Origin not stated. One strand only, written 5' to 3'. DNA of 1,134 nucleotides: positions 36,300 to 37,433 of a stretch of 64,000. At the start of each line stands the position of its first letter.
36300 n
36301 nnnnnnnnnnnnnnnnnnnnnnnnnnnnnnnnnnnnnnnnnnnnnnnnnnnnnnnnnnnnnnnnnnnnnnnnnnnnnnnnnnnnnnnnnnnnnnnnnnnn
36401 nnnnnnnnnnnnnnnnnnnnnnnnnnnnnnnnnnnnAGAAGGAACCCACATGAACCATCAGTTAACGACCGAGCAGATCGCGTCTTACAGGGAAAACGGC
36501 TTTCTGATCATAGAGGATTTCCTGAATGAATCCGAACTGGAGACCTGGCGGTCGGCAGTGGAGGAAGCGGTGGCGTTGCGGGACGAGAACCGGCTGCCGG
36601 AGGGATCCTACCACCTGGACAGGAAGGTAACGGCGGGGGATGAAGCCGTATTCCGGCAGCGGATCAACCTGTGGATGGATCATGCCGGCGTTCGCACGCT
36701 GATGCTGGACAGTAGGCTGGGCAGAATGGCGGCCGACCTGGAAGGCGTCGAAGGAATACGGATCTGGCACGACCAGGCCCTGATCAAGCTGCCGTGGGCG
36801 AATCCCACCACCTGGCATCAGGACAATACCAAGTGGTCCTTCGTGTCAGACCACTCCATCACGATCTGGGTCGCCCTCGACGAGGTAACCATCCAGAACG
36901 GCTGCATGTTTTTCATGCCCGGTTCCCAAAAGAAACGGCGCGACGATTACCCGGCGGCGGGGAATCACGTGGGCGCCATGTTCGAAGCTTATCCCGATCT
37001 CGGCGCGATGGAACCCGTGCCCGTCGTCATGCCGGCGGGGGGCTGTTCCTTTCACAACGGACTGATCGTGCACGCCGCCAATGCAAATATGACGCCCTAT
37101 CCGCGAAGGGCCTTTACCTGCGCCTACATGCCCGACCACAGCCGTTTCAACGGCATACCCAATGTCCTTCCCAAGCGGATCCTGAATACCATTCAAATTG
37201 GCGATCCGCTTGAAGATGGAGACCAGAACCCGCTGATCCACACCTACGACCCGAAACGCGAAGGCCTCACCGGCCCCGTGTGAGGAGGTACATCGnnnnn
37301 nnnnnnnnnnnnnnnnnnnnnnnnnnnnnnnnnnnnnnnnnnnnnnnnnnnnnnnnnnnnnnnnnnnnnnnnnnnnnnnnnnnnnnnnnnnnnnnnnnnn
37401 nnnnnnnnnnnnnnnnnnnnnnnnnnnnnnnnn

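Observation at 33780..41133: Operon of an orphan peptide-binding protein, two PhyH-type dioxygenases, a 902-aa secreted M14 carboxypeptidase and an Ldh_2 reductase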

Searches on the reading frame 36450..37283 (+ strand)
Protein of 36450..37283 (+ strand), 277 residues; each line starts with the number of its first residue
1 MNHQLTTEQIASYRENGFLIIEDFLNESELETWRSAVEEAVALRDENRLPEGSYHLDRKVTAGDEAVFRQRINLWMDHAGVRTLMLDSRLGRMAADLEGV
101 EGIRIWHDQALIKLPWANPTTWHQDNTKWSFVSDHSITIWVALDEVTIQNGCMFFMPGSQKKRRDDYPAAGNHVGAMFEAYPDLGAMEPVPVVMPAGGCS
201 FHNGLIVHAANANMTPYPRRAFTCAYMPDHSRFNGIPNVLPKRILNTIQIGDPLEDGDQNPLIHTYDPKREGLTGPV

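Call 3: search_protein_families(library=pfam, proteins=[window:36450-37283:+], max_evalue=0.01)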
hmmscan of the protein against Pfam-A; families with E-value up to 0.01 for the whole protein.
window:36450-37283:+ (277 aa): 1 family
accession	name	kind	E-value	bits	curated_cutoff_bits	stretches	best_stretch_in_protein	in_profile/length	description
PF05721.19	PhyH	-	4.7e-34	119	22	1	13-221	1-213/213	Phytanoyl-CoA dioxygenase (PhyH)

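Call 5: search_protein_families(library=ncbifam, proteins=[window:36450-37283:+], max_evalue=0.01)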
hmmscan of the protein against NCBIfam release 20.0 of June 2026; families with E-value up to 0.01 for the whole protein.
window:36450-37283:+ (277 aa): 3 families
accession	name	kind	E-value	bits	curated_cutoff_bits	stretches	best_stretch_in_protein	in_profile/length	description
NF052437.1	MPhHdxlPhnYGIM8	equivalog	2.7e-17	63.1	500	1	1-226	1-213/260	methylphosphonate hydroxylase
TIGR01762.1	chlorin-enz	subfamily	4.9e-07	29.4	226.3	1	104-163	89-160/288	chlorinating enzyme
TIGR02408.1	ectoine_ThpD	equivalog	1.8e-05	24.2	336.5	1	3-162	15-171/277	ectoine hydroxylase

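Call 13: search_solved_structures(query=window:36450-37283:+, max_evalue=0.01)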
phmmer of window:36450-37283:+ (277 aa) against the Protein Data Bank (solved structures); distinct sequences matched with E-value up to 0.01: 25.
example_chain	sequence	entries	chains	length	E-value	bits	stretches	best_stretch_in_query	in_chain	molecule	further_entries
5epa_A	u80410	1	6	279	4.9e-22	82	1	4-263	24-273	SnoK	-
5ep9_A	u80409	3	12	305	1.9e-14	57.2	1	82-264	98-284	SnoN,Epimerase SnoN | SnoN,SnoN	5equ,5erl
2a1x_A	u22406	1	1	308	4.3e-14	56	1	2-228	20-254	Phytanoyl-CoA dioxygenase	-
4xab_A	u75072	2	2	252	6.5e-12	48.8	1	96-228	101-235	EvdO2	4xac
9c9n_A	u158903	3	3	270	2.5e-11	46.9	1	4-249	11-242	Fe/2-OG dependent dioxygenase MysH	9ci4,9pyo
9pze_A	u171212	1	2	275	2.7e-11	46.8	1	4-249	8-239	Fe/2-OG dependent dioxygenase MysH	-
2opw_A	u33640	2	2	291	4.1e-10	42.9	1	133-227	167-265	PHYHD1 protein | Phytanoyl-CoA dioxygenase domain-containing protein 1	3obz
6zyk_A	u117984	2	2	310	9.6e-09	38.4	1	99-228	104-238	Monooxygenase | Uncharacterized protein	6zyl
2fct_A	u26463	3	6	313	5.8e-06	29.3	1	4-164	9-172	syringomycin biosynthesis enzyme 2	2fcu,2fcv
7dt0_A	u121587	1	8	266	1.3e-05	28.2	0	121-171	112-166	Phytanoyl-CoA dioxygenase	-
7e01_A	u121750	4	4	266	1.6e-05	27.8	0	121-171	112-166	Phytanoyl-CoA dioxygenase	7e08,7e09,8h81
7dzz_A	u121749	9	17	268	1.7e-05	27.8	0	121-171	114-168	Phytanoyl-CoA dioxygenase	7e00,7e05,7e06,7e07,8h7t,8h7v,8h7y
5nch_A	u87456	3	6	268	2.2e-05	27.4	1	4-226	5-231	Leucine hydroxylase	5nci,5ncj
3emr_A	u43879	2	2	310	2.7e-05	27.1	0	5-160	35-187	EctD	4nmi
7eyu_B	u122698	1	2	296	6.8e-05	25.8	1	13-232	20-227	2-oxoglutarate/Fe(II)-dependent dioxygenase SptF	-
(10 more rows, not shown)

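Call 19: find_homologous_proteins(query=window:36450-37283:+)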
Query window:36450-37283:+ (277 aa): 2694 proteins with E <= 0.001 among 3187 candidates; the best 120 are listed.
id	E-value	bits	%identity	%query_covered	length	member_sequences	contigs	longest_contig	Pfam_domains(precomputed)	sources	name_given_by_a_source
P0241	4.5e-181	619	95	100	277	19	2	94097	PF05721.20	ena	-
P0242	3.9e-167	573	88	100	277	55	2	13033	PF05721.20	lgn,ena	-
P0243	4.2e-161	553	87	96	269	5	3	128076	PF05721.20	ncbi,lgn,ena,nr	ncbi:MAG: phytanoyl-CoA dioxygenase family protein [Gemmatimonadetes bacterium]|nr:phytanoyl-CoA dio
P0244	1.2e-158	545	86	96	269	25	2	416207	PF05721.20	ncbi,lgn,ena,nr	ncbi:MAG: phytanoyl-CoA dioxygenase family protein [Gemmatimonadetes bacterium]|nr:phytanoyl-CoA dio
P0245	1.7e-158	545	85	96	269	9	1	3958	PF05721.20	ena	-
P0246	4.5e-158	543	85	96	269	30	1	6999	PF05721.20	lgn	-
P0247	6.2e-151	520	79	98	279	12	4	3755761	PF05721.20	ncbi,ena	-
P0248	3.8e-148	511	78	99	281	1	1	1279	PF05721.20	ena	-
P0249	9.0e-148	509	77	100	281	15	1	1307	PF05721.20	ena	-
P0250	2.3e-146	505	79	96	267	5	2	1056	PF05721.20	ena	-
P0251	2.0e-145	502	76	100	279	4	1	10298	PF05721.20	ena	-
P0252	6.2e-145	500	75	100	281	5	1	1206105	PF05721.20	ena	-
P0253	3.1e-144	498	77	100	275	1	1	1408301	PF05721.20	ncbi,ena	-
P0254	6.1e-143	494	75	99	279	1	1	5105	PF05721.20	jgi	-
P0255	2.7e-142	492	77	96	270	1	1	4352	PF05721.20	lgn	-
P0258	1.4e-138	479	72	98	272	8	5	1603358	PF05721.20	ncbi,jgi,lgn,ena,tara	tara:strand:- start:10181 stop:10999 length:819 start_codon:yes stop_codon:yes gene_type:complete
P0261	7.1e-132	457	73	96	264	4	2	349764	PF05721.20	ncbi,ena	-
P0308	2.6e-93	331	57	95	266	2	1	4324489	PF05721.20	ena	-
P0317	1.2e-92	329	57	95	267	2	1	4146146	PF05721.20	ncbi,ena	-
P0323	1.8e-92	328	55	96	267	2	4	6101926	PF05721.20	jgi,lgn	-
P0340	6.9e-92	326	55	95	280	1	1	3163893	PF05721.20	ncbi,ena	-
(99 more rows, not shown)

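Call 21: find_encoding_contigs(protein=P0258, flank=8000, max_places=4)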
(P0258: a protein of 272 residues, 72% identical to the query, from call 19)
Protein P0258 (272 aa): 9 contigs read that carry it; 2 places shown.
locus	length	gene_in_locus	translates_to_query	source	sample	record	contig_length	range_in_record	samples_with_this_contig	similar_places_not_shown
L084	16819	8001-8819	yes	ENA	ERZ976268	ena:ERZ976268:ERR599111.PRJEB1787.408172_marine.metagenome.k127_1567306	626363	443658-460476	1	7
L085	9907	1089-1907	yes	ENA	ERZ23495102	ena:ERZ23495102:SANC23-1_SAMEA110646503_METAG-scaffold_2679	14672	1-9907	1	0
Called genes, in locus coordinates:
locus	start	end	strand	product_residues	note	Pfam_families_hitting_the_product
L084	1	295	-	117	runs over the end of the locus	PF17767:NAPRTase_N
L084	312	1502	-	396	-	PF12242:Eno-Rase_NADH_b, PF12241:Enoyl_reductase, PF07055:Eno-Rase_FAD_bd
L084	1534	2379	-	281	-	PF02811:PHP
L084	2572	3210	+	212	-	PF02390:Methyltransf_4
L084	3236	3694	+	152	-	PF00578:AhpC-TSA, PF08534:Redoxin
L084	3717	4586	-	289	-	PF01261:AP_endonuc_2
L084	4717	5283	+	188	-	PF12822:ECF_trnsprt, PF02632:BioY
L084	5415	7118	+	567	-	PF00496:SBP_bac_5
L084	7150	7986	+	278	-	PF05721:PhyH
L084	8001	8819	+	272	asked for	PF05721:PhyH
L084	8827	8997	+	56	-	-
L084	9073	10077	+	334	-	PF02615:Ldh_2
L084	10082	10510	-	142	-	PF08472:S6PP_C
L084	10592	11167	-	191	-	-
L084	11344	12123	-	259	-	PF03737:RraA-like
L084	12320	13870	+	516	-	PF09861:Lar_N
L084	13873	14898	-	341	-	PF01408:GFO_IDH_MocA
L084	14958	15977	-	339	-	PF08240:ADH_N, PF00107:ADH_zinc_N, PF13602:ADH_zinc_N_2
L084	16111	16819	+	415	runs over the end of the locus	PF01841:Transglut_core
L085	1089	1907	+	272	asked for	PF05721:PhyH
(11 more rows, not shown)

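Call 22: find_encoding_contigs(protein=P0261, flank=8000, max_places=3)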
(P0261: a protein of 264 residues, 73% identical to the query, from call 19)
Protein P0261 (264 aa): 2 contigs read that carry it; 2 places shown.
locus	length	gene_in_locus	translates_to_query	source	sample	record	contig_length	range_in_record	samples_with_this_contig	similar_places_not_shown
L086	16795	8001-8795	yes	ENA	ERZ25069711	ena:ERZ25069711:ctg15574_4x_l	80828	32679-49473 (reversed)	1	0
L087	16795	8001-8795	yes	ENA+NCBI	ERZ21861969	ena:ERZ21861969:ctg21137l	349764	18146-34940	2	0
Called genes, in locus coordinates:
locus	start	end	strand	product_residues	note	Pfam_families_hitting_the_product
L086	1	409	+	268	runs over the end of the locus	PF05721:PhyH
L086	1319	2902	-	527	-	PF00884:Sulfatase, PF01663:Phosphodiest (faint), PF16347:SGSH_C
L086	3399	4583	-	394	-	PF14319:Zn_Tnp_IS91, PF04986:Y2_Tnp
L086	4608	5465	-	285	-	PF13495:Phage_int_SAM_4, PF00589:Phage_integrase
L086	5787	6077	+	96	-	-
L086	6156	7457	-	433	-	PF00202:Aminotran_3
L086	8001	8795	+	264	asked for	PF05721:PhyH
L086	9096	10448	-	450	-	PF13167:GTP-bdg_N, PF16360:GTP-bdg_M, PF01926:MMR_HSR1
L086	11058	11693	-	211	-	-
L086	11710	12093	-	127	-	-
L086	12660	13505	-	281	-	PF05721:PhyH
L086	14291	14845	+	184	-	PF01850:PIN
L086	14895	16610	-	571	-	PF00496:SBP_bac_5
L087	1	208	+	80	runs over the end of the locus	-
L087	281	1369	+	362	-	PF01609:DDE_Tnp_1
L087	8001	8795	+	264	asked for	PF05721:PhyH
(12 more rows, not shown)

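Call 23: find_encoding_contigs(protein=P0317, flank=8000, max_places=3)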
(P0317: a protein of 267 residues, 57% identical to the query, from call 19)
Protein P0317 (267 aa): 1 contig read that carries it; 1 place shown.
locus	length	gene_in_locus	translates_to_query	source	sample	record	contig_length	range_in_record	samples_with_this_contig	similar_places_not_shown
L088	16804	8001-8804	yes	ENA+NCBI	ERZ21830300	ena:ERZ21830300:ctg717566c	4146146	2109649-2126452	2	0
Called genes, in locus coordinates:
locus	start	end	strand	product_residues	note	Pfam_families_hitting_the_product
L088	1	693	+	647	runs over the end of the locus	PF00496:SBP_bac_5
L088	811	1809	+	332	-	PF00528:BPD_transp_1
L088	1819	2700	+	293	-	PF00528:BPD_transp_1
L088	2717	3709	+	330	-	PF00005:ABC_tran, PF13304:AAA_21 (faint), PF08352:oligo_HPY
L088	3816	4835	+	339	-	PF02463:SMC_N (weak), PF00005:ABC_tran, PF13304:AAA_21 (faint), PF08352:oligo_HPY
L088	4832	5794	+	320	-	-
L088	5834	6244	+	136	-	PF13618:Gluconate_2-dh3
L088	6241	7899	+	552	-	PF00890:FAD_binding_2 (faint), PF13450:NAD_binding_8 (weak), PF00732:GMC_oxred_N, PF05199:GMC_oxred_C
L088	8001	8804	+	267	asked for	PF05721:PhyH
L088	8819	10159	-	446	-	PF00884:Sulfatase, PF01663:Phosphodiest (weak), PF16347:SGSH_C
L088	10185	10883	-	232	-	-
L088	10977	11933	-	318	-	PF01073:3Beta_HSD, PF01370:Epimerase, PF02719:Polysacc_synt_2 (faint), PF04321:RmlD_sub_bind, PF16363:GDP_Man_Dehyd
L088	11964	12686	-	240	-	PF03737:RraA-like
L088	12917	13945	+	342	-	PF05544:Pro_racemase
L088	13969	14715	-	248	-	PF00753:Lactamase_B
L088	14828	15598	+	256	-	PF00903:Glyoxalase (weak), PF13468:Glyoxalase_3, PF13669:Glyoxalase_4 (weak)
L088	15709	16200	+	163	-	PF01243:PNPOx_N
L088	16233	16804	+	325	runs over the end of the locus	PF02653:BPD_transp_2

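Call 25: search_protein_families(library=pfam, proteins=[L084:8827-8997:+], max_evalue=0.1)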
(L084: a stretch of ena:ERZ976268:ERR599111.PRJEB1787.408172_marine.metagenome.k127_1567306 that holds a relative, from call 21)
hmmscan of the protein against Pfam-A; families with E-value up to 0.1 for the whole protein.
L084:8827-8997:+ (56 aa): 0 families

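Call 80: find_encoding_contigs(protein=P0308, flank=8000, max_places=2)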
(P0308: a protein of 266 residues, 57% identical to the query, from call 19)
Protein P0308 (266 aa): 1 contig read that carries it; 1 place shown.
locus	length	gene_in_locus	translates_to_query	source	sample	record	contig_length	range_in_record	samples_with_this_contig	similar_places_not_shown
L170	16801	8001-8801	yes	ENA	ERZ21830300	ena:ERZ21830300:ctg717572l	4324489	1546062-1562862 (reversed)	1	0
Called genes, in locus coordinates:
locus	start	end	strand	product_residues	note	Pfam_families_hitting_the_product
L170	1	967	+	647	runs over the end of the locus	PF00496:SBP_bac_5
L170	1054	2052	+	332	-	PF00528:BPD_transp_1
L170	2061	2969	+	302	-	PF00528:BPD_transp_1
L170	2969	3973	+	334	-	PF00005:ABC_tran, PF13304:AAA_21 (faint), PF08352:oligo_HPY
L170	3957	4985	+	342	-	PF02463:SMC_N (weak), PF00005:ABC_tran, PF08352:oligo_HPY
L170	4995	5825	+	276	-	-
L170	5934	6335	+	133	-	PF13618:Gluconate_2-dh3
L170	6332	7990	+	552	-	PF00890:FAD_binding_2 (faint), PF00732:GMC_oxred_N, PF05199:GMC_oxred_C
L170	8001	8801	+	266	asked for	PF05721:PhyH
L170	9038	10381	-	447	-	PF00884:Sulfatase, PF01663:Phosphodiest, PF16347:SGSH_C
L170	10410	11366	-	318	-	PF01073:3Beta_HSD (weak), PF01370:Epimerase, PF02719:Polysacc_synt_2 (weak), PF04321:RmlD_sub_bind, PF16363:GDP_Man_Dehyd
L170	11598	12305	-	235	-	PF03737:RraA-like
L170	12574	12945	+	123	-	-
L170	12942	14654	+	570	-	PF13625:Helicase_C_3 (faint)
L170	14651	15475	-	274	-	PF00590:TP_methylase, PF23016:RsmI_C (weak)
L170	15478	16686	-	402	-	PF11806:Enterochelin_N, PF00756:Esterase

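Call 81: find_encoding_contigs(protein=P0323, flank=8000, max_places=2)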
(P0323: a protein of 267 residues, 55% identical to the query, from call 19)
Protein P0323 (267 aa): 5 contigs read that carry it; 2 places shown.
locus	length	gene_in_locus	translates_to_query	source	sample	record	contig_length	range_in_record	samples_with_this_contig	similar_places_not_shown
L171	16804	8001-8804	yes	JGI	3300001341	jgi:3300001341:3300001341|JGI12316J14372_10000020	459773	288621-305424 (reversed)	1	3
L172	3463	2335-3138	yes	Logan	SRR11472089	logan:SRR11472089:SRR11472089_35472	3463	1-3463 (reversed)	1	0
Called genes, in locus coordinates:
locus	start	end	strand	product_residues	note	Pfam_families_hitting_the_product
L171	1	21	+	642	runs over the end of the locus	PF13231:PMT_2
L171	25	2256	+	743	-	PF13231:PMT_2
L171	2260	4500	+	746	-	PF13231:PMT_2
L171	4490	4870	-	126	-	PF00903:Glyoxalase, PF13669:Glyoxalase_4, PF18029:Glyoxalase_6 (weak)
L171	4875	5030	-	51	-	-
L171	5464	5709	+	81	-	-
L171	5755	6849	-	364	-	-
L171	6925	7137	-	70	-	-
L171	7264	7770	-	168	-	-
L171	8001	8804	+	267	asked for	PF05721:PhyH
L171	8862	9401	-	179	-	-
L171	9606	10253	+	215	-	PF17278:DUF5343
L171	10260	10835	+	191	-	PF18731:HEPN_Swt1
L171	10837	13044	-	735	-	PF23139:OB_YrrC, PF14520:HHH_5 (faint), PF14490:HHH_RecD2, PF13245:AAA_19, PF13604:AAA_30, PF13401:AAA_22 (weak), PF18335:SH3_13, PF13538:UvrD_C_2, +2 more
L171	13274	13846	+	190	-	-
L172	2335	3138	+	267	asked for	PF05721:PhyH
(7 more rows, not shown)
